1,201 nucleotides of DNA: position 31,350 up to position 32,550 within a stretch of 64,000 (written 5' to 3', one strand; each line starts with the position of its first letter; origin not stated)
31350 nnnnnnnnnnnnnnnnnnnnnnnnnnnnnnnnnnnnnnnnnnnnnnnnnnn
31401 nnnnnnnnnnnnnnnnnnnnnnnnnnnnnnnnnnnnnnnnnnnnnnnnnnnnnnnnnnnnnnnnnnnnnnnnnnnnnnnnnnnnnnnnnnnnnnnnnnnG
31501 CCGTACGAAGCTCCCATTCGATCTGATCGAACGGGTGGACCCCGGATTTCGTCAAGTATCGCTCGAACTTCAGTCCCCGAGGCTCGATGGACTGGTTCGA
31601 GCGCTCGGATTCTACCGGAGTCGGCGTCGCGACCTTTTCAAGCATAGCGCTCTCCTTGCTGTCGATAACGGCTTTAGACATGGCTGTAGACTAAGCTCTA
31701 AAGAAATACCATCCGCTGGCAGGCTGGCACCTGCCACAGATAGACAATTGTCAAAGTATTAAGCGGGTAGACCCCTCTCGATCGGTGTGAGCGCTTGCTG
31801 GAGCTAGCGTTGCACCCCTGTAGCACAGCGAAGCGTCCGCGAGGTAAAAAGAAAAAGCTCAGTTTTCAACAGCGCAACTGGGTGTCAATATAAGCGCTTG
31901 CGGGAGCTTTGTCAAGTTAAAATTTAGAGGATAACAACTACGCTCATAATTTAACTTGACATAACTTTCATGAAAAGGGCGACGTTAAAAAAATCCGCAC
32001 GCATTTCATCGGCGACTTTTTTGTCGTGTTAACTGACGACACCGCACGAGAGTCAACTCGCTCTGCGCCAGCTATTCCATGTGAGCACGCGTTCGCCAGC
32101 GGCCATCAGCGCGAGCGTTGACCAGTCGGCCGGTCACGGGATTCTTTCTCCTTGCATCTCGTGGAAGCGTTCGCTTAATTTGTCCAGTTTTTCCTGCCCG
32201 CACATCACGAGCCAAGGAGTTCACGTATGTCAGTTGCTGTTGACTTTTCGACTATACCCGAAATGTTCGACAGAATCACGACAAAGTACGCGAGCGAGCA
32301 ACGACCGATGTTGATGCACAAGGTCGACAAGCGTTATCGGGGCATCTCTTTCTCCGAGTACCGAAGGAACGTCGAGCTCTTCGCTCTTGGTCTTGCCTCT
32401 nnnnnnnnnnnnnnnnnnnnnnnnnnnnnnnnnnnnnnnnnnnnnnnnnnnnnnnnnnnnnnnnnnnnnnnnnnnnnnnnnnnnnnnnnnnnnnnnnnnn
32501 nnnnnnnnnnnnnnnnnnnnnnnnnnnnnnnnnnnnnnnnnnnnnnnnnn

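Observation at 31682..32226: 545-bp AT-rich, repeat-dense control region between divergent nrdJ and an acyl-CoA ligase gene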

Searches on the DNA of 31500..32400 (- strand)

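Call 5: search_rna_families(source=window, start=31500, end=32400, threshold=evalue, max_evalue=10, show_alignments=3)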
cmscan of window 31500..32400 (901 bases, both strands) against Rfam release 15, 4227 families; matches with E-value up to 10: 2.
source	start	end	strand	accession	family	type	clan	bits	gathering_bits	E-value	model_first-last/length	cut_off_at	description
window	32273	32316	+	RF01143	sR16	Gene; snRNA; snoRNA; CD-box;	-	14.3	70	6.8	1-53/53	no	Small nucleolar RNA sR16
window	32080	32108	+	RF02806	PyrR208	Gene; snRNA; snoRNA; HACA-box;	-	13.8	64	6.8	1-60/60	no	Pyrobaculum sRNA 208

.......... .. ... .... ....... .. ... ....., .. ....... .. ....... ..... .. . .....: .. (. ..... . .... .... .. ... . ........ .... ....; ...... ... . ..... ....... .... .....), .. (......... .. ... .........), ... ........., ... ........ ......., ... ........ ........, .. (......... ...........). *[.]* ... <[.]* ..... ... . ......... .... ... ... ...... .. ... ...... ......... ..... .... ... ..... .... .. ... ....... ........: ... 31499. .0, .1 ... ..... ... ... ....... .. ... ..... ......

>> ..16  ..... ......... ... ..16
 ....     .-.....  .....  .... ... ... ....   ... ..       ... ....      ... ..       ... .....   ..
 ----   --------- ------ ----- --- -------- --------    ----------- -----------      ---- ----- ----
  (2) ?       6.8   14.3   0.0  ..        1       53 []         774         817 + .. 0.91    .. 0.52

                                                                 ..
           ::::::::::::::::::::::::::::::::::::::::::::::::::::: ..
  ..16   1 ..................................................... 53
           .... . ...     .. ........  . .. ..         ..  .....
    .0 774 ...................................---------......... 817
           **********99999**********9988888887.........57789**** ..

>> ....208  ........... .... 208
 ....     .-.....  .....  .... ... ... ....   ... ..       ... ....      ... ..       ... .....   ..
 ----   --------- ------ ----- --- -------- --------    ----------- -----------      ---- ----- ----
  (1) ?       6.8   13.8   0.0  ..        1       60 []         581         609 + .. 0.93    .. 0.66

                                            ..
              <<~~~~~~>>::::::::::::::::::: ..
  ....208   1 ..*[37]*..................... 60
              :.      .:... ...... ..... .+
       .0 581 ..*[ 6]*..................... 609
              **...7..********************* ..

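Call 60: build_rna_model(alignment_id=A7, structure=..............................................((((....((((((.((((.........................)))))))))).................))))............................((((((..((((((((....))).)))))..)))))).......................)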
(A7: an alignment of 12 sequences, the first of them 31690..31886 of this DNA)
Model R1 built from alignment A7 (12 sequences, 209 columns); structure: as given.
model positions 194; base pairs 28; branch points 1; effective number of sequences 2.43; information 0.59 bits per position. Calibrated on 0.2 Mb of random sequence (short: E-values are rough).
structure used (alignment columns):
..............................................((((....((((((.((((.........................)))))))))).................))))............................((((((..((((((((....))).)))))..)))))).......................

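Call 61: search_with_rna_model(model_id=R1, sources=[window, L001, L002, L003, L004, L005, L006, L007, L008, L009, L010, L011, L012, L013, L014, L015, L016, L017, L018, L019, L020, L021, L022, L023, L024, L025, L026, L027, L028, L029, L030, L031, L032, L033, L034, L035, L036, L037, L038, L039, L040, L041, L042, L043, L044, L045, L046, L047, L048, L049, L050, L051, L052, L053, L054, L055, L056, L057, L058, L059, L060, L061, L062, L063, L064, L065, L066, L067, L068, L069, L070, L071, L072, L073, L074, L075, L076, L077, L078, L079, L080, L081, L082, L083, L084, L085, L086, L087, L088, L089, L090, L091, L092, L093, L094, L095, L096, L097, L098, L099], max_evalue=10)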
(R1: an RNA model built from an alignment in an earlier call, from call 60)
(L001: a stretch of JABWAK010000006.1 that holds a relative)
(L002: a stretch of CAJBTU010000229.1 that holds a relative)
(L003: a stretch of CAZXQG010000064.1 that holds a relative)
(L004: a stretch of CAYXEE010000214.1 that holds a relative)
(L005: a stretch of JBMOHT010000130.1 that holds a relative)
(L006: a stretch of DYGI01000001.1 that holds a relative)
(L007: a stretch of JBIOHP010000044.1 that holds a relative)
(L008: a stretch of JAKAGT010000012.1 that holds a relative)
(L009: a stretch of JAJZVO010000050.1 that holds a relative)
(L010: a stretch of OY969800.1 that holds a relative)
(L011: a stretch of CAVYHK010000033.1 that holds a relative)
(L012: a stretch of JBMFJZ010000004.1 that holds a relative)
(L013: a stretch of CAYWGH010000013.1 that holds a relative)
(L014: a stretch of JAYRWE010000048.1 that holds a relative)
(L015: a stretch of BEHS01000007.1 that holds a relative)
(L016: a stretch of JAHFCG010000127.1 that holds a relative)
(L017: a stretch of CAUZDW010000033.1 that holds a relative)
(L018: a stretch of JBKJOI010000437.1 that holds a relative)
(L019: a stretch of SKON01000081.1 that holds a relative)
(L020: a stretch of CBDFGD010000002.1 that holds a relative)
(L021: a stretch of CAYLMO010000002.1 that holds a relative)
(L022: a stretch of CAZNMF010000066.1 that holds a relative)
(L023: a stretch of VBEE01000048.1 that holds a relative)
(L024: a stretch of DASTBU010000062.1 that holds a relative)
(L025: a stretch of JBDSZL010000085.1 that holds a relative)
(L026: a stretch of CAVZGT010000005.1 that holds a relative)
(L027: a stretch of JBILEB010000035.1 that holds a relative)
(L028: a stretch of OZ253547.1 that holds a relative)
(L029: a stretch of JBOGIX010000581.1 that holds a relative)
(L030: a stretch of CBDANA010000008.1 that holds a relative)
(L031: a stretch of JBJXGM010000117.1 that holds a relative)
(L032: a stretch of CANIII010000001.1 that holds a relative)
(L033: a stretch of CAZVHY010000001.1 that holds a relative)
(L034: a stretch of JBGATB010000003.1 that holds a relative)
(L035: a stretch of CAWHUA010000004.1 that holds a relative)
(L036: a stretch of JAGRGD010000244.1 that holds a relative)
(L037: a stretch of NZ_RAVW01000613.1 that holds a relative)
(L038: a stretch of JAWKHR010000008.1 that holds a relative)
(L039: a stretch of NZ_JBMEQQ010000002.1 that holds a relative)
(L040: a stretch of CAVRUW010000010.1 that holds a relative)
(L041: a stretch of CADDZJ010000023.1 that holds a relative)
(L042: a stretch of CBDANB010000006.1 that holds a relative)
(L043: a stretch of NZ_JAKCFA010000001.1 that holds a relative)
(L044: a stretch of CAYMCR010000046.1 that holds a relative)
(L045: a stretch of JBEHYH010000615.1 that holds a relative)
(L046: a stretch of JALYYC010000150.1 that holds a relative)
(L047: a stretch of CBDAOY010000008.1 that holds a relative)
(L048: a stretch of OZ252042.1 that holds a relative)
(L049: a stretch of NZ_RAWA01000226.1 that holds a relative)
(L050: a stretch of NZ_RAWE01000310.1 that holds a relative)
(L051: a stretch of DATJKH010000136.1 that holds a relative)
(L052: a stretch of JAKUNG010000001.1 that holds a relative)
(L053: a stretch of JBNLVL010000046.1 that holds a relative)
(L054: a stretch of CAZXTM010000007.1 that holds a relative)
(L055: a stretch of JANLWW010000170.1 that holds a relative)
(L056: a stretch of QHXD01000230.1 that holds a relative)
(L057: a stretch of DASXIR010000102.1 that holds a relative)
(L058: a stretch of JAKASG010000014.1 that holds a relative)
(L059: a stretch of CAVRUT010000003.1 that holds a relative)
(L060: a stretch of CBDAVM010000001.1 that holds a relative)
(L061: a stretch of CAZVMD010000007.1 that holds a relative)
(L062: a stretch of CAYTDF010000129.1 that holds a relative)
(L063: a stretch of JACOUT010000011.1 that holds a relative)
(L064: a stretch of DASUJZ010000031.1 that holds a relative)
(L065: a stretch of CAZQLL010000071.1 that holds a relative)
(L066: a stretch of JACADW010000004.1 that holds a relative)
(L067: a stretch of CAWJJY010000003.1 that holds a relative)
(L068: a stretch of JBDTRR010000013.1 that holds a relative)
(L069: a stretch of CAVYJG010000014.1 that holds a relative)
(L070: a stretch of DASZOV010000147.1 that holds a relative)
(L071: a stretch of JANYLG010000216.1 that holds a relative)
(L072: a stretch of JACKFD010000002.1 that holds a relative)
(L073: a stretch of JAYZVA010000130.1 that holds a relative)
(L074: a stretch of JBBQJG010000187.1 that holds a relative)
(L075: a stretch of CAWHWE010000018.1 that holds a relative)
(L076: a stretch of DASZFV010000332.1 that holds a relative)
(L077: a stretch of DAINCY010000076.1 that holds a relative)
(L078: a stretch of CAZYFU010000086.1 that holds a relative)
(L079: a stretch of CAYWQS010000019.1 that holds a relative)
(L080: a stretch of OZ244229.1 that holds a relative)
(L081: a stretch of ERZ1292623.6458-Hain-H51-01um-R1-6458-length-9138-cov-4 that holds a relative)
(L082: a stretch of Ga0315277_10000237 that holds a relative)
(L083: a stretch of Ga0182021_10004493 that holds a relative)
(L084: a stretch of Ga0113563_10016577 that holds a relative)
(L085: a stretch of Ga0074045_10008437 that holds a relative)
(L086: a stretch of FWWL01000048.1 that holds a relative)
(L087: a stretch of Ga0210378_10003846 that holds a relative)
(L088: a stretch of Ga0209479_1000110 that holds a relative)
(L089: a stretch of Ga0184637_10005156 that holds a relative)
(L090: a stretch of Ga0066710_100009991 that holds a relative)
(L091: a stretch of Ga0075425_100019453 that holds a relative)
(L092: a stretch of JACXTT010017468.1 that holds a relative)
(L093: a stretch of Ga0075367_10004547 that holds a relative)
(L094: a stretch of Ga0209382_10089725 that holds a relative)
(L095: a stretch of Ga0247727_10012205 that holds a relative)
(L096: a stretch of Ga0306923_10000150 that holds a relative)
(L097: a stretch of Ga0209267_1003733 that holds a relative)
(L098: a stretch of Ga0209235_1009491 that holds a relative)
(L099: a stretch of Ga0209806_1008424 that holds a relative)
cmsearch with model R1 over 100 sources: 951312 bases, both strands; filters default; matches with E-value up to 10: 2.
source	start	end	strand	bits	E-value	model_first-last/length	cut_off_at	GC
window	31692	31886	-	180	5.6e-39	1-194/194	no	0.52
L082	2761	2955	+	174.2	1.2e-37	1-194/194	no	0.55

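Call 62: search_with_rna_model(model_id=R1, sources=[L100, L101, L102, L103, L104, L105, L106, L107, L108, L109, L110, L111, L112, L113, L114, L115, L116, L117, L118, L119, L120, L121, L122, L123, L124, L125, L126, L127, L128, L129, L130, L131, L132, L133, L134, L135, L136, L137, L138, L139, L140, L141, L142, L143, L144, L145, L146, L147, L148, L149, L150, L151, L152, L153, L154, L155, L156, L157, L158, L159, L160, L161, L164, L166, L167, L168, L169, L170, L171, L174, L177, L178, L181, L183], max_evalue=10)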
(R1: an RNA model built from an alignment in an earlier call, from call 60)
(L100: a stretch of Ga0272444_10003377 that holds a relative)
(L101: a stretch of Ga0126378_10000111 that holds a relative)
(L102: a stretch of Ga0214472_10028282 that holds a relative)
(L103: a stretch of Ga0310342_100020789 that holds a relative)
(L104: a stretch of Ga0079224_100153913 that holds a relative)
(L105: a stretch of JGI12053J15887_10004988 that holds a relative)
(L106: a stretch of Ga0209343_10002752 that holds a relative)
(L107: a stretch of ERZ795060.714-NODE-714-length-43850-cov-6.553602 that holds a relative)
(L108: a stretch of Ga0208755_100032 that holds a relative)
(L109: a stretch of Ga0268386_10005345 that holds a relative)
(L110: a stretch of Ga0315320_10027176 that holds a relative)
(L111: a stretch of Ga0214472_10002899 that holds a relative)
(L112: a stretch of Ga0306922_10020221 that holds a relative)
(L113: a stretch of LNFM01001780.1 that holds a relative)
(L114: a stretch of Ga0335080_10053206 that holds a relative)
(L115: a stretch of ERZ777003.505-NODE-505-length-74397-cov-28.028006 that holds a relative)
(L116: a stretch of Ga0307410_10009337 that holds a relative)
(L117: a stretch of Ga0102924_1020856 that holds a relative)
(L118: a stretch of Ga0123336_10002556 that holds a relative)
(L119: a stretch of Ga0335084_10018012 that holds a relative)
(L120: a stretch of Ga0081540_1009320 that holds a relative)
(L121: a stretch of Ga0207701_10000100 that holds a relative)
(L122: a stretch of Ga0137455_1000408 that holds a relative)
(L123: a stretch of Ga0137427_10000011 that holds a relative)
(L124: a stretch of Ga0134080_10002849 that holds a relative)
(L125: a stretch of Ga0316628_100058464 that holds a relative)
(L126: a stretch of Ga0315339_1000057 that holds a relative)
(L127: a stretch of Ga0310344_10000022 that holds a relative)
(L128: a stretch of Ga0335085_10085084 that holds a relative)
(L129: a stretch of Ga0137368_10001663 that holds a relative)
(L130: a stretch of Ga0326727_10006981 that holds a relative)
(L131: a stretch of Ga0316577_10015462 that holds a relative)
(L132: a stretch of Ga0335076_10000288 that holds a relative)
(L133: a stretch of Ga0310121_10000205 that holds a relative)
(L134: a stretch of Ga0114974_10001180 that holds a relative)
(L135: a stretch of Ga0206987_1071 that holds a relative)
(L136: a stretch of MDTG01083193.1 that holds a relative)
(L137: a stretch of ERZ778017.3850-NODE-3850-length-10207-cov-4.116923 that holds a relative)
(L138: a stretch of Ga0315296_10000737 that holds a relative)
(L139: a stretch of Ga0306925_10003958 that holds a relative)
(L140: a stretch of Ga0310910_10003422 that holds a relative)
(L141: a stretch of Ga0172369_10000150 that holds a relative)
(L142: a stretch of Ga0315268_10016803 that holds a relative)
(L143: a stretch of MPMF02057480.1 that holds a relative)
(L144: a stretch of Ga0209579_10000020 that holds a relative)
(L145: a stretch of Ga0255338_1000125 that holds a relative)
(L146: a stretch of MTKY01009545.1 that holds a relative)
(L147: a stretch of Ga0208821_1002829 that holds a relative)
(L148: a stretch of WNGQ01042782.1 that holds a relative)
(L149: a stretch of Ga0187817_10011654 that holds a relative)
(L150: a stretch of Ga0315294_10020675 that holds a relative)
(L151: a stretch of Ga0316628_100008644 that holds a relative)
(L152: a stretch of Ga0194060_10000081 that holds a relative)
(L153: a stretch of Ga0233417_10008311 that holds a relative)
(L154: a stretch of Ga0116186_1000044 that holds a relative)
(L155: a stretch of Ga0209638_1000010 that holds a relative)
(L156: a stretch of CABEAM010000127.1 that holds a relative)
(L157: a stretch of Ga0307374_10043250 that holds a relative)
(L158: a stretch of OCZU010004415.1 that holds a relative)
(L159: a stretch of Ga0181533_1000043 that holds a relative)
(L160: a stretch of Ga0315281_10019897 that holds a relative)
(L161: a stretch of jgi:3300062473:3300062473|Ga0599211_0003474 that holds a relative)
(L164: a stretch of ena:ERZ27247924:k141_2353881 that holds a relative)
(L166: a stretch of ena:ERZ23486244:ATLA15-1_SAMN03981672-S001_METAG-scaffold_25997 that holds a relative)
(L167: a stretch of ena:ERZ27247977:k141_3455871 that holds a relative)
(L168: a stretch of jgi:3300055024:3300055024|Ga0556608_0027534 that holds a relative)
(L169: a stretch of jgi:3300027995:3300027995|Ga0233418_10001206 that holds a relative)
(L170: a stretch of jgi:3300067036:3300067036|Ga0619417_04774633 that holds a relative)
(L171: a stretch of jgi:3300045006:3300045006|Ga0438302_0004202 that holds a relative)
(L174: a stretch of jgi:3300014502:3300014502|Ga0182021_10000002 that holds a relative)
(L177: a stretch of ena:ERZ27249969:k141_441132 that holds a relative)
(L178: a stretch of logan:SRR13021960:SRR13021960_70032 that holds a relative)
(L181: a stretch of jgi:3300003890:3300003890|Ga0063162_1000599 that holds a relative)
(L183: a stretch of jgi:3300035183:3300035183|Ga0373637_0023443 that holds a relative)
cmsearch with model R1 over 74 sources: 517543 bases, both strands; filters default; matches with E-value up to 10: 20.
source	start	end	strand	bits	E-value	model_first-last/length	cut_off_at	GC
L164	2261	2454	+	191.7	6.3e-42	1-194/194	no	0.54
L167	2266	2457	+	182.7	7.6e-40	1-194/194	no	0.57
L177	2266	2458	+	182.5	8.4e-40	1-194/194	no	0.51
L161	2262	2455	+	178.6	6.6e-39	1-194/194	no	0.55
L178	2266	2458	+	175.3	3.7e-38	1-194/194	no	0.51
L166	1517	1710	+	172.8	1.4e-37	1-194/194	no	0.56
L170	251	444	+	171.9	2.3e-37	1-194/194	no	0.53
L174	2269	2459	+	160.4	9.7e-35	1-194/194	no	0.49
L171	2259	2456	+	153.6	3.6e-33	1-194/194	no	0.55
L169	1663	1857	+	143.2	8.9e-31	1-194/194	no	0.55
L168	1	78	+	63.1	2.1e-12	115-194/194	5'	0.51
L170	391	445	-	23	0.0035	124-176/194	no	0.47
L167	2404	2450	-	22.9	0.0037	130-176/194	no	0.51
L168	25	69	-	19.5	0.022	132-176/194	no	0.6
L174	2406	2452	-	17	0.082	130-176/194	no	0.49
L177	2404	2459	-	15.5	0.19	124-176/194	no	0.55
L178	2404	2459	-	14.6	0.3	124-176/194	no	0.55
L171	2399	2441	-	13.4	0.55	135-176/194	no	0.51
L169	1809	1834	-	12.8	0.76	146-171/194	no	0.73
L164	2403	2456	-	12.1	1.1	123-176/194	no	0.54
